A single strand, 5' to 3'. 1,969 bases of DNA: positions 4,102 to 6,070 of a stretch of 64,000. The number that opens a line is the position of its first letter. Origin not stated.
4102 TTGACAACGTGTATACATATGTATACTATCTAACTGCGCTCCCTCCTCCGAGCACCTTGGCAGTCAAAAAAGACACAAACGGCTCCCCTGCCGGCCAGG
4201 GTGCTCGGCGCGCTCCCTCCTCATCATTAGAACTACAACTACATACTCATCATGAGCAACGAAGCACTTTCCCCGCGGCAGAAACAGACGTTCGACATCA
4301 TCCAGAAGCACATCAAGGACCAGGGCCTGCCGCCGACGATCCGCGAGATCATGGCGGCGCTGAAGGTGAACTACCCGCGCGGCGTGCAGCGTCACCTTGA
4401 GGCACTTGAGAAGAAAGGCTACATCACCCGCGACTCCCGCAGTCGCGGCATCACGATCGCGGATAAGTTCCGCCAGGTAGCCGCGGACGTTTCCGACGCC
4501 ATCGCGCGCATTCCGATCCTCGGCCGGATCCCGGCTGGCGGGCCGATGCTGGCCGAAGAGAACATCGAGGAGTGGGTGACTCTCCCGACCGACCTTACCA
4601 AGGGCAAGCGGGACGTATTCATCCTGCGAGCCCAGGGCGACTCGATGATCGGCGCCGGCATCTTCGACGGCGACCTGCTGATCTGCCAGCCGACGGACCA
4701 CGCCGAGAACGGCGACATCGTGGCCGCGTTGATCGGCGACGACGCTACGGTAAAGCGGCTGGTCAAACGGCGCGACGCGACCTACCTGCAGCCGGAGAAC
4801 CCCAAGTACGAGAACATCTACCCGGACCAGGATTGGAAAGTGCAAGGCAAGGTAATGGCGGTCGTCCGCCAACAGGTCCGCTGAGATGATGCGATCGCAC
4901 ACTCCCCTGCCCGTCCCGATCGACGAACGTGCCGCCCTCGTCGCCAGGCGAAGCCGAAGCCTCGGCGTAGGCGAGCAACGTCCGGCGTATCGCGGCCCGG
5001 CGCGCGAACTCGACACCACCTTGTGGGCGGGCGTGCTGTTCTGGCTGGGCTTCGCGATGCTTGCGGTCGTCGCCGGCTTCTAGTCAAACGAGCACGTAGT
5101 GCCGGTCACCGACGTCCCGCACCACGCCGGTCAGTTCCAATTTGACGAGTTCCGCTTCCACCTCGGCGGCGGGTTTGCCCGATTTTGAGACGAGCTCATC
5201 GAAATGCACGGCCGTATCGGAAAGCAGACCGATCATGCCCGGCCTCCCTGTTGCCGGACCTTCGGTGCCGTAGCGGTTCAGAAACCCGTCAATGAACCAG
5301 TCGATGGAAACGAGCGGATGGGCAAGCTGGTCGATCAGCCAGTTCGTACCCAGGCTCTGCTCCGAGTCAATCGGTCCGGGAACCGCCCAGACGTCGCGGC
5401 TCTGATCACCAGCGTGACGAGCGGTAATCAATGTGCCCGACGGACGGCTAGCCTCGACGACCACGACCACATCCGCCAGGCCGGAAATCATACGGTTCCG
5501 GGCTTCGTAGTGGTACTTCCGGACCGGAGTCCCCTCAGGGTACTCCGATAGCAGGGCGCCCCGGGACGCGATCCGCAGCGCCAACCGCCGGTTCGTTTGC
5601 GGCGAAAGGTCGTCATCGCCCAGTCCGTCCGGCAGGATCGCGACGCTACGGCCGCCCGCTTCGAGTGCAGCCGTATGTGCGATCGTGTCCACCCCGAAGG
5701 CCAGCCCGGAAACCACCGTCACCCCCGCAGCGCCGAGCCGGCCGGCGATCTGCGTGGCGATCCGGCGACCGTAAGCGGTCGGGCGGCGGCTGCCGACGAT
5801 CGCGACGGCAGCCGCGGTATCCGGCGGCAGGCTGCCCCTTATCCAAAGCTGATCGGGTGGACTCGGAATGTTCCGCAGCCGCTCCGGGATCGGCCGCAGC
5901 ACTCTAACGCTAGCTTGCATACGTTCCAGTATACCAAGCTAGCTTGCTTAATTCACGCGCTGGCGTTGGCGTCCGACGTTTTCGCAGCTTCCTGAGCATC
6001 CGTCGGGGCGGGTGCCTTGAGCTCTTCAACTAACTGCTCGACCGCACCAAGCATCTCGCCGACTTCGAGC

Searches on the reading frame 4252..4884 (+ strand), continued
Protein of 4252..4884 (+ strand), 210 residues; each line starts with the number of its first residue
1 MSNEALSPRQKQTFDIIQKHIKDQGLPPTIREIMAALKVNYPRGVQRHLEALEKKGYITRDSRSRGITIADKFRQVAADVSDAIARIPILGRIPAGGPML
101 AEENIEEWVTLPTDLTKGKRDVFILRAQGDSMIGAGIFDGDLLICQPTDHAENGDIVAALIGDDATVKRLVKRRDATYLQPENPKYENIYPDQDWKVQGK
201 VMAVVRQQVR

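Call 65: list_cluster_members(proteins=[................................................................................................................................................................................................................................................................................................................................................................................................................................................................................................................, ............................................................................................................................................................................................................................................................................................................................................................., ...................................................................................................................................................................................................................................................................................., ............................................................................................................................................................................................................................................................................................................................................, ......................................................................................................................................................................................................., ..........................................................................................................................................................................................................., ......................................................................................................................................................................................, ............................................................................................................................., P0063, P0060])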
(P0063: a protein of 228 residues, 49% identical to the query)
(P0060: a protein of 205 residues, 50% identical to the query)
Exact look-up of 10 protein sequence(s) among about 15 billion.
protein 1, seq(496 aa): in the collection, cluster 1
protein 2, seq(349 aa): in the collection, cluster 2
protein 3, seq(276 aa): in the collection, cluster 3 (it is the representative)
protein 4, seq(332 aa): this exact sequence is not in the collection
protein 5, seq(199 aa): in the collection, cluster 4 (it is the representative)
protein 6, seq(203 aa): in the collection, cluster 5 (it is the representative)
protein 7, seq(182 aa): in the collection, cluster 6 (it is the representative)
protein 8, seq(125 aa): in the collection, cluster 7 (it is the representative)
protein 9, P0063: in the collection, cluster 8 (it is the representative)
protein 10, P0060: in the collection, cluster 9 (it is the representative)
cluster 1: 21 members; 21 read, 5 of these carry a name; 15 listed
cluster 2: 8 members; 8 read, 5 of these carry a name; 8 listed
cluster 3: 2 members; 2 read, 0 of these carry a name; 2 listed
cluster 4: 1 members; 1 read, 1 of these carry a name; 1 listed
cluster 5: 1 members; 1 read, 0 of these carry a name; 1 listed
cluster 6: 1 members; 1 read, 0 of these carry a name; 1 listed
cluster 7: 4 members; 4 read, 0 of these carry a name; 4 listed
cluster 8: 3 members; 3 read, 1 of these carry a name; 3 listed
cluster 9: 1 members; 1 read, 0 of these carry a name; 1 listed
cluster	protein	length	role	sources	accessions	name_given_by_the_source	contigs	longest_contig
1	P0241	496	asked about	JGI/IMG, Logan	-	-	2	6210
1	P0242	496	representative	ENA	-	-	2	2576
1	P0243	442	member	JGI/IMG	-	protein ImuB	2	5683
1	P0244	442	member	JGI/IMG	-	protein ImuB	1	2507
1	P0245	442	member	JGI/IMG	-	protein ImuB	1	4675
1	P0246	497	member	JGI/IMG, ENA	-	protein ImuB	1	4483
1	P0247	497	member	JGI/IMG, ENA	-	protein ImuB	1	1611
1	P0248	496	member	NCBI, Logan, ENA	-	-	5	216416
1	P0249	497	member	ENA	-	-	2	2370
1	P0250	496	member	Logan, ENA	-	-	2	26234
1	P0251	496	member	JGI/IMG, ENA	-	-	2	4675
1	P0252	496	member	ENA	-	-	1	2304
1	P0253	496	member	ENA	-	-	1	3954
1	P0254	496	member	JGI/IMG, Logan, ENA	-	-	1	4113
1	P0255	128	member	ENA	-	-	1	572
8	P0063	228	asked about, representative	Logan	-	-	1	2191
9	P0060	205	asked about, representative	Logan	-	-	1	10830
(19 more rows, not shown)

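Call 69: find_homologous_proteins(query=L206:89-646:-, max_evalue=1e-10)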
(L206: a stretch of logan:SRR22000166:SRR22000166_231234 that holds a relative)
Query L206:89-646:- (185 aa): 7999 proteins with E <= 1e-10 among 8000 candidates; the best 120 are listed.
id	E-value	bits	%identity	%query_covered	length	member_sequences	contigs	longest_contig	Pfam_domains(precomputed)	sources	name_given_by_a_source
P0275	1.9e-114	398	100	100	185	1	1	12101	-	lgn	-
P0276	5.4e-106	370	94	100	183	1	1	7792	-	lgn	-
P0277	9.4e-105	366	92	100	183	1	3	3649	-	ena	-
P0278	2.0e-99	349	90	96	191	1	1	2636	-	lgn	-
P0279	2.3e-99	348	91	93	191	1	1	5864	-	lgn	-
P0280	2.4e-95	335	83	98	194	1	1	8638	-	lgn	-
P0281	2.5e-91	322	83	96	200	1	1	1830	-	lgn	-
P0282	1.1e-90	320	84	94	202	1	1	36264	-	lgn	-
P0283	1.4e-90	320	80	99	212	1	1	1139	-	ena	-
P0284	2.5e-90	319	80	100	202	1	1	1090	-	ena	-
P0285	1.3e-89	317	82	95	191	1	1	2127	-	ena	-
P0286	1.5e-89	316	80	99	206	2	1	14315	-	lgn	-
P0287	6.6e-89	314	79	99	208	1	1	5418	-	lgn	-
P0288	1.9e-88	313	80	100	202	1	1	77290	-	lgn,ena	-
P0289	5.4e-88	311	80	97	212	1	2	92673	-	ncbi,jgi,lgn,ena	-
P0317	1.7e-71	258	66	93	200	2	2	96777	-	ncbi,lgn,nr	ncbi:MAG: hypothetical protein Q8Q11_03505 [bacterium]|nr:hypothetical protein [bacterium] MDZ424820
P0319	5.7e-71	256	67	94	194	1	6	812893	-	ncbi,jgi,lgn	ncbi:MAG TPA: hypothetical protein VIF43_01890 [Patescibacteria group bacterium]|jgi:hypothetical pr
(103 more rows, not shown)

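Call 70: find_encoding_contigs(protein=P0275, flank=10000, max_places=1)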
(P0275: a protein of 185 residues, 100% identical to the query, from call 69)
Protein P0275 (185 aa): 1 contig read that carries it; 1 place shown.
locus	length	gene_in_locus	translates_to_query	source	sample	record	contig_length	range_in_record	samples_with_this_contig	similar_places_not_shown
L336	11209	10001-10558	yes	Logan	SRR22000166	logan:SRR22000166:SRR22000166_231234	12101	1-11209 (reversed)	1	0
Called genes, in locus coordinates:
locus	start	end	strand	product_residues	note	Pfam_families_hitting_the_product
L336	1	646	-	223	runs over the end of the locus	PF01726:LexA_DNA_bind, PF00717:Peptidase_S24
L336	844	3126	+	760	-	PF01751:Toprim, PF01131:Topoisom_bac, PF01396:Zn_ribbon_Top1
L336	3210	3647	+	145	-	PF13527:Acetyltransf_9, PF00583:Acetyltransf_1, PF13673:Acetyltransf_10 (weak), PF13508:Acetyltransf_7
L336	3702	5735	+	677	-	PF00912:Transgly, PF00905:Transpeptidase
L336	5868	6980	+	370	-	-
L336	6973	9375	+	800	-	PF26449:DUF8128, PF01935:DUF87 (faint), PF02534:T4SS-DNA_transf (weak), PF10412:TrwB_AAD_bind (weak), PF12696:TraG-D_C (weak)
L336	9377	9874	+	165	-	-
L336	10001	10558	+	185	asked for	-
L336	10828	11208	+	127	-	?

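Call 71: find_encoding_contigs(protein=P0317, flank=10000, max_places=1)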
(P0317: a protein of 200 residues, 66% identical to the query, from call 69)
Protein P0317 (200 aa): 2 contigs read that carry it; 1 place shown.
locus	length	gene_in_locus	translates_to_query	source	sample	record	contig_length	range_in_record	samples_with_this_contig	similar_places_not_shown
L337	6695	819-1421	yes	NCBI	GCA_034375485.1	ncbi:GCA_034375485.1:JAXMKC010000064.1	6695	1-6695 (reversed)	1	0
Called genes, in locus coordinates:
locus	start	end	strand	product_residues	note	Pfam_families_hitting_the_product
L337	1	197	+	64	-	?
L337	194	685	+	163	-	-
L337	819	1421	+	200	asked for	-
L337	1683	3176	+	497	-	PF05496:RuvB_N (faint), PF13177:DNA_pol3_delta2, PF13401:AAA_22 (weak), PF00004:AAA, PF22608:DNAX_ATPase_lid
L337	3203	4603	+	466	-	PF00772:DnaB, PF03796:DnaB_C, PF13481:AAA_25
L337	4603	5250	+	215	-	PF06941:NT5C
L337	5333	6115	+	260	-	PF13641:Glyco_tranf_2_3, PF00535:Glycos_transf_2, PF10111:Glyco_tranf_2_2 (weak)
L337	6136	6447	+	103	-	PF02575:YbaB_DNA_bd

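Call 75: find_encoding_contigs(protein=P0319, flank=10000, max_places=1)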
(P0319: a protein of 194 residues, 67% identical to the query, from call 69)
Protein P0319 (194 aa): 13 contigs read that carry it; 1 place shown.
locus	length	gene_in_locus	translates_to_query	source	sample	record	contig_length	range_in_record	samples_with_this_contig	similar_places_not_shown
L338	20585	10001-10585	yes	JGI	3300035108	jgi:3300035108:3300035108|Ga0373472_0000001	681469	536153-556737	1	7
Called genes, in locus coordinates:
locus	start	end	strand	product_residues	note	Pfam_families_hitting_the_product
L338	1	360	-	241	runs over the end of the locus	-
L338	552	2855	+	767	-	PF01751:Toprim, PF01131:Topoisom_bac, PF01396:Zn_ribbon_Top1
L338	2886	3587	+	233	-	-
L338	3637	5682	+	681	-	PF00912:Transgly, PF00905:Transpeptidase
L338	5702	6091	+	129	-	-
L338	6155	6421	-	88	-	-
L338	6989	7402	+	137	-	-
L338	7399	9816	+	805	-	PF26449:DUF8128, PF02534:T4SS-DNA_transf (faint), PF10412:TrwB_AAD_bind (weak), PF12696:TraG-D_C (weak)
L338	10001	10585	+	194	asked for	-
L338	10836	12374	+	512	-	PF05496:RuvB_N (faint), PF13177:DNA_pol3_delta2, PF12775:AAA_7 (faint), PF13401:AAA_22 (faint), PF00004:AAA, PF22608:DNAX_ATPase_lid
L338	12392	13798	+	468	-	PF00772:DnaB, PF03796:DnaB_C, PF13481:AAA_25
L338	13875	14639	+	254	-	PF13641:Glyco_tranf_2_3, PF00535:Glycos_transf_2, PF10111:Glyco_tranf_2_2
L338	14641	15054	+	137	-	-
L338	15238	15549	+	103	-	PF02575:YbaB_DNA_bd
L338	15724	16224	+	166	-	-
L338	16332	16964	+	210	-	PF21176:RecR_HhH, PF02132:RecR_ZnF, PF01751:Toprim, PF13662:Toprim_4, PF21175:RecR_C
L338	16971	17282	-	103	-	PF01541:GIY-YIG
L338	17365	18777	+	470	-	PF01406:tRNA-synt_1e, PF09334:tRNA-synt_1g (faint), PF09190:DALR_2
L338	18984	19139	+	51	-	PF18930:DUF5679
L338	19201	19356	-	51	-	-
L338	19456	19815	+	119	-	-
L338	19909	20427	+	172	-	-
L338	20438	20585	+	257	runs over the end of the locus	PF00175:NAD_binding_1 (weak)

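Call 83: search_solved_structures(query=window:4252-4881:+, max_evalue=0.00001, show_alignments=2)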
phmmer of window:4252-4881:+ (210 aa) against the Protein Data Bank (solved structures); distinct sequences matched with E-value up to 0.00001: 27.
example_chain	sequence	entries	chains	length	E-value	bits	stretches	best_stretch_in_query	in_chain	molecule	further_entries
8s7g_A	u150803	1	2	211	2.7e-32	115.5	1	4-206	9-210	LexA repressor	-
7b5g_A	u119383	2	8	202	4.2e-32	114.8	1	4-206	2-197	LexA repressor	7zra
7ocj_A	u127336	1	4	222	4.7e-32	114.7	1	4-206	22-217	LexA repressor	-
1jhh_A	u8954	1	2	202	1.1e-31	113.4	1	4-206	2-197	LEXA REPRESSOR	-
8trg_I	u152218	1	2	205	2.4e-31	112.4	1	4-206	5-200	LexA repressor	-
3jso_A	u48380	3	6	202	2.9e-31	112.1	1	4-206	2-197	LexA repressor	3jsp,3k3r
1jhf_A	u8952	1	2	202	4.1e-31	111.6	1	4-206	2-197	LEXA REPRESSOR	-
3k2z_A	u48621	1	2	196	1.2e-30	110.1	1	6-207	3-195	LexA repressor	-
6a2q_A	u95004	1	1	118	1.4e-21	80.5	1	95-207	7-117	LexA repressor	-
6a2r_A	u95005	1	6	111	2.8e-21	79.5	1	96-207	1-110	LexA repressor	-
6a2s_A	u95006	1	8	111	7.4e-21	78.1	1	96-207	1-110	LexA repressor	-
6a2t_A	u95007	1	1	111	1.9e-20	76.8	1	96-207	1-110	LexA repressor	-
1jhc_A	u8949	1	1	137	2.4e-19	73.1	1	87-206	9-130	LEXA REPRESSOR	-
8b0v_A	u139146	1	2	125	3.7e-19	72.6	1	87-206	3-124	LexA repressor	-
8gms_A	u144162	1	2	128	8.4e-18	68.1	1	87-206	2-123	LexA repressor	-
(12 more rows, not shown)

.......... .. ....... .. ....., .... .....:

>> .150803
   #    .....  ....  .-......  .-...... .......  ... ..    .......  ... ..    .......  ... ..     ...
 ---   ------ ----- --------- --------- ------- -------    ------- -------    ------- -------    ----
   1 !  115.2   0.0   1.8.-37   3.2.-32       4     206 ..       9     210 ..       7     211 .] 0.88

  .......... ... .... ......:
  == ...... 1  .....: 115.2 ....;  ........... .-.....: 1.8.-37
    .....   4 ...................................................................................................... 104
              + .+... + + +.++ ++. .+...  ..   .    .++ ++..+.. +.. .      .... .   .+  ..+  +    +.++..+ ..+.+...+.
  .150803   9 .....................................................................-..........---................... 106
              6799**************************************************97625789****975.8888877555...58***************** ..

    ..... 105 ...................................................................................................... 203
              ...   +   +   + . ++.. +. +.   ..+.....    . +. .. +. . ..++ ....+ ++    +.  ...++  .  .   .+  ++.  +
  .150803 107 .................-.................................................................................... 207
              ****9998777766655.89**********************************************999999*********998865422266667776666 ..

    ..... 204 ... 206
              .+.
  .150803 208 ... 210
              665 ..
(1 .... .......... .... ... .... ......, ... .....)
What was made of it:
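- On LexA repressor (the protein at 4252-4884): Best PDB sequence matches are full-length LexA repressors (call 83).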

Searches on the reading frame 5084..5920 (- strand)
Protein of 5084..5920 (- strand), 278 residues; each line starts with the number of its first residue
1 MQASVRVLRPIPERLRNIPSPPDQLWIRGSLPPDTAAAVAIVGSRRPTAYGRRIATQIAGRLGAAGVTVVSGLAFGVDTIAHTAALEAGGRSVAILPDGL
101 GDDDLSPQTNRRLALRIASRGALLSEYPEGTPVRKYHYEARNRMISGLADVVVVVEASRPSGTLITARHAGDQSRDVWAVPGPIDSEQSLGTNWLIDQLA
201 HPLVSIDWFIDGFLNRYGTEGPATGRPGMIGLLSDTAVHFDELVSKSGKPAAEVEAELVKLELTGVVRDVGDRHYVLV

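Call 8: search_protein_families(library=pfam, proteins=[window:5084-5920:-])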
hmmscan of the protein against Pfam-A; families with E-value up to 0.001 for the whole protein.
window:5084-5920:- (278 aa): 3 families
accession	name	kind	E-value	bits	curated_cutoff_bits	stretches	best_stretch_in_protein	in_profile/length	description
PF02481.21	DNA_processg_A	-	3.7e-63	213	29.6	1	12-203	18-210/212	DNA recombination-mediator protein A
PF17782.7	DprA_WH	-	2.4e-09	37.5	22.9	1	231-270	19-58/61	DprA winged helix domain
PF18306.6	LDcluster4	-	4.3e-06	26.9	26.3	1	38-98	3-64/151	SLOG cluster4 family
